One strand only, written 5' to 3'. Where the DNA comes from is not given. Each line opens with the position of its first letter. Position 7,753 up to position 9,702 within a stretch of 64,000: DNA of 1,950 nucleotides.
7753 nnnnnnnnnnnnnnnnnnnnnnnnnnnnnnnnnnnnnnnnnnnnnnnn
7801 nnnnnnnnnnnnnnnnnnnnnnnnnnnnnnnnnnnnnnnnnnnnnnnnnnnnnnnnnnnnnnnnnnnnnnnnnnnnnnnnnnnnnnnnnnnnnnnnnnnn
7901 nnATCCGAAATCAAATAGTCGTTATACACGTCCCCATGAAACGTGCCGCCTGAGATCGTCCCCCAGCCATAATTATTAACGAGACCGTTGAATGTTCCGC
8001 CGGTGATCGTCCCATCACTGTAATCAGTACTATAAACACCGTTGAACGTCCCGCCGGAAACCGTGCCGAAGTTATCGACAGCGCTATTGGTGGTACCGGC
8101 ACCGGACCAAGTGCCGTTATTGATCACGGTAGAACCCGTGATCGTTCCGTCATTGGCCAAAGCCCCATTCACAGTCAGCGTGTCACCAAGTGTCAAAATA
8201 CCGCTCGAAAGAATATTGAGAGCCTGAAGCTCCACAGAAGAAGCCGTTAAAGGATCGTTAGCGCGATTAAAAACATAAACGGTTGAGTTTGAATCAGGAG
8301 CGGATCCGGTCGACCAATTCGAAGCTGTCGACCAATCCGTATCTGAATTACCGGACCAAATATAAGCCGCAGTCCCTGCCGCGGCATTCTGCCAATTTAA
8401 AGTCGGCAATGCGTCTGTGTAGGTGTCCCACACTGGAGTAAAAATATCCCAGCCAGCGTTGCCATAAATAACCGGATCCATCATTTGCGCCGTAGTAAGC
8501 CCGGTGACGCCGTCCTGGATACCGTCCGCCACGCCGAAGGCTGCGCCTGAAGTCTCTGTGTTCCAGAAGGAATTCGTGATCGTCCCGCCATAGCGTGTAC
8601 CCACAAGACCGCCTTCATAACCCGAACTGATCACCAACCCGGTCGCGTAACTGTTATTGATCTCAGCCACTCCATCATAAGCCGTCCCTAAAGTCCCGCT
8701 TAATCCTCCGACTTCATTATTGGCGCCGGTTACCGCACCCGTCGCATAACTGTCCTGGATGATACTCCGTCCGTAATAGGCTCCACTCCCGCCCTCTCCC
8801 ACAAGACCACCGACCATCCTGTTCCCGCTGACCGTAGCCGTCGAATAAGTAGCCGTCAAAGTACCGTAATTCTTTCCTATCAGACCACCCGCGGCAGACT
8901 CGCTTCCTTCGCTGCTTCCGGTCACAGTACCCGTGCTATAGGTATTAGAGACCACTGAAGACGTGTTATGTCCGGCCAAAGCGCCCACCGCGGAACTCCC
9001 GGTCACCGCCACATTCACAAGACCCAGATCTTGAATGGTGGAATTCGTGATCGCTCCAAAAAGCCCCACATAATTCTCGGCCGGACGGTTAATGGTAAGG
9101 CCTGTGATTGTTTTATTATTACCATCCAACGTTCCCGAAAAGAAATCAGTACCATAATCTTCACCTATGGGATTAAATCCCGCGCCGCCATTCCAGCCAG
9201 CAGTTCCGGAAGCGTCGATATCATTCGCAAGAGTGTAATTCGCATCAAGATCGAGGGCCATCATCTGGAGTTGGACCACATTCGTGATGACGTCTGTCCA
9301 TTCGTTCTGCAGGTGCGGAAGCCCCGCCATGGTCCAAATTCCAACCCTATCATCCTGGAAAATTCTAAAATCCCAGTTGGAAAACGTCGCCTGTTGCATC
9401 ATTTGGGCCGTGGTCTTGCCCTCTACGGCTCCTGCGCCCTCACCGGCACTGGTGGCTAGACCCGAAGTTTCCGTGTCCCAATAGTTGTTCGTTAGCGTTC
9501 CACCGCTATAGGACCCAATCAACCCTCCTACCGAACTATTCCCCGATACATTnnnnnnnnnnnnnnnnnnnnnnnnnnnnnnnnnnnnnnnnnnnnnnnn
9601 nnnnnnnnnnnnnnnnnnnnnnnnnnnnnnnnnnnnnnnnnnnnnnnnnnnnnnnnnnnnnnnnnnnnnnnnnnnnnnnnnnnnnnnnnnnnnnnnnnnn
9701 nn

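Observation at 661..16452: Orphan giant TpsA-like exoprotein (about 5263 aa) with a C-terminal FecR-like domain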

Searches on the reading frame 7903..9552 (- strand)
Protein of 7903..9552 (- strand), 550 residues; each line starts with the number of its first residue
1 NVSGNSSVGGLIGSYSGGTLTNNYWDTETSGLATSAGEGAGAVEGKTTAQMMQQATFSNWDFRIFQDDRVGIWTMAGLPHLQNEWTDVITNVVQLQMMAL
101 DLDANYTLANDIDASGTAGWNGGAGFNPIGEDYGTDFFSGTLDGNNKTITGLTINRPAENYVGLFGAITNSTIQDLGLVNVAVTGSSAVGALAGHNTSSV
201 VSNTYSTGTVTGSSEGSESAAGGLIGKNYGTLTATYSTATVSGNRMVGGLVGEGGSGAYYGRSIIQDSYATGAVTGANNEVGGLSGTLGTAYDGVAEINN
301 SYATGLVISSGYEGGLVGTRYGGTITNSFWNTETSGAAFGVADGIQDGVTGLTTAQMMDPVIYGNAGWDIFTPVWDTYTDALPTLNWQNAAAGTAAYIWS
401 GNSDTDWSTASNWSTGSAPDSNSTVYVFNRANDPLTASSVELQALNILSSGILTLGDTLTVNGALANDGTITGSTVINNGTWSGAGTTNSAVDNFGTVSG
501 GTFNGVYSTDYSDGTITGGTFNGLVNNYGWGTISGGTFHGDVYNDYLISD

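Call 7: search_protein_families(library=pfam, proteins=[window:7903-9552:-], max_evalue=1)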
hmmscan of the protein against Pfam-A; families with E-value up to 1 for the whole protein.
window:7903-9552:- (550 aa): 4 families
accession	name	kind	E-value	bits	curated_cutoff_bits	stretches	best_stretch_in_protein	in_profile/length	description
PF07581.17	Glug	-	1.8e-06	28.4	20.5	3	185-211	1-28/28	The GLUG motif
PF05342.19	Peptidase_M26_N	-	6.1e-05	22.8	27.7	1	98-205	150-247/250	M26 IgA1-specific Metallo-endopeptidase N-terminal region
PF13820.11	NCOA6_TRADD-N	-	0.23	11.7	22.5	1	152-223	52-124/144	Nuclear receptor coactivator 6, TRADD-N domain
PF14828.11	Amnionless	-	0.35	10.1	30.4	1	403-428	6-31/442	Amnionless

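Call 8: search_protein_families(library=ncbifam, proteins=[window:7903-9552:-], max_evalue=0.1)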
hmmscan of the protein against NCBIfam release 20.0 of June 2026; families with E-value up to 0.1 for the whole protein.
window:7903-9552:- (550 aa): 1 family
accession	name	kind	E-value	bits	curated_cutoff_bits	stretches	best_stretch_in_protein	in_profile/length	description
NF046017.1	ZmpA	exception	0.013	12.6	3000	1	132-307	906-1076/2052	zinc metalloprotease A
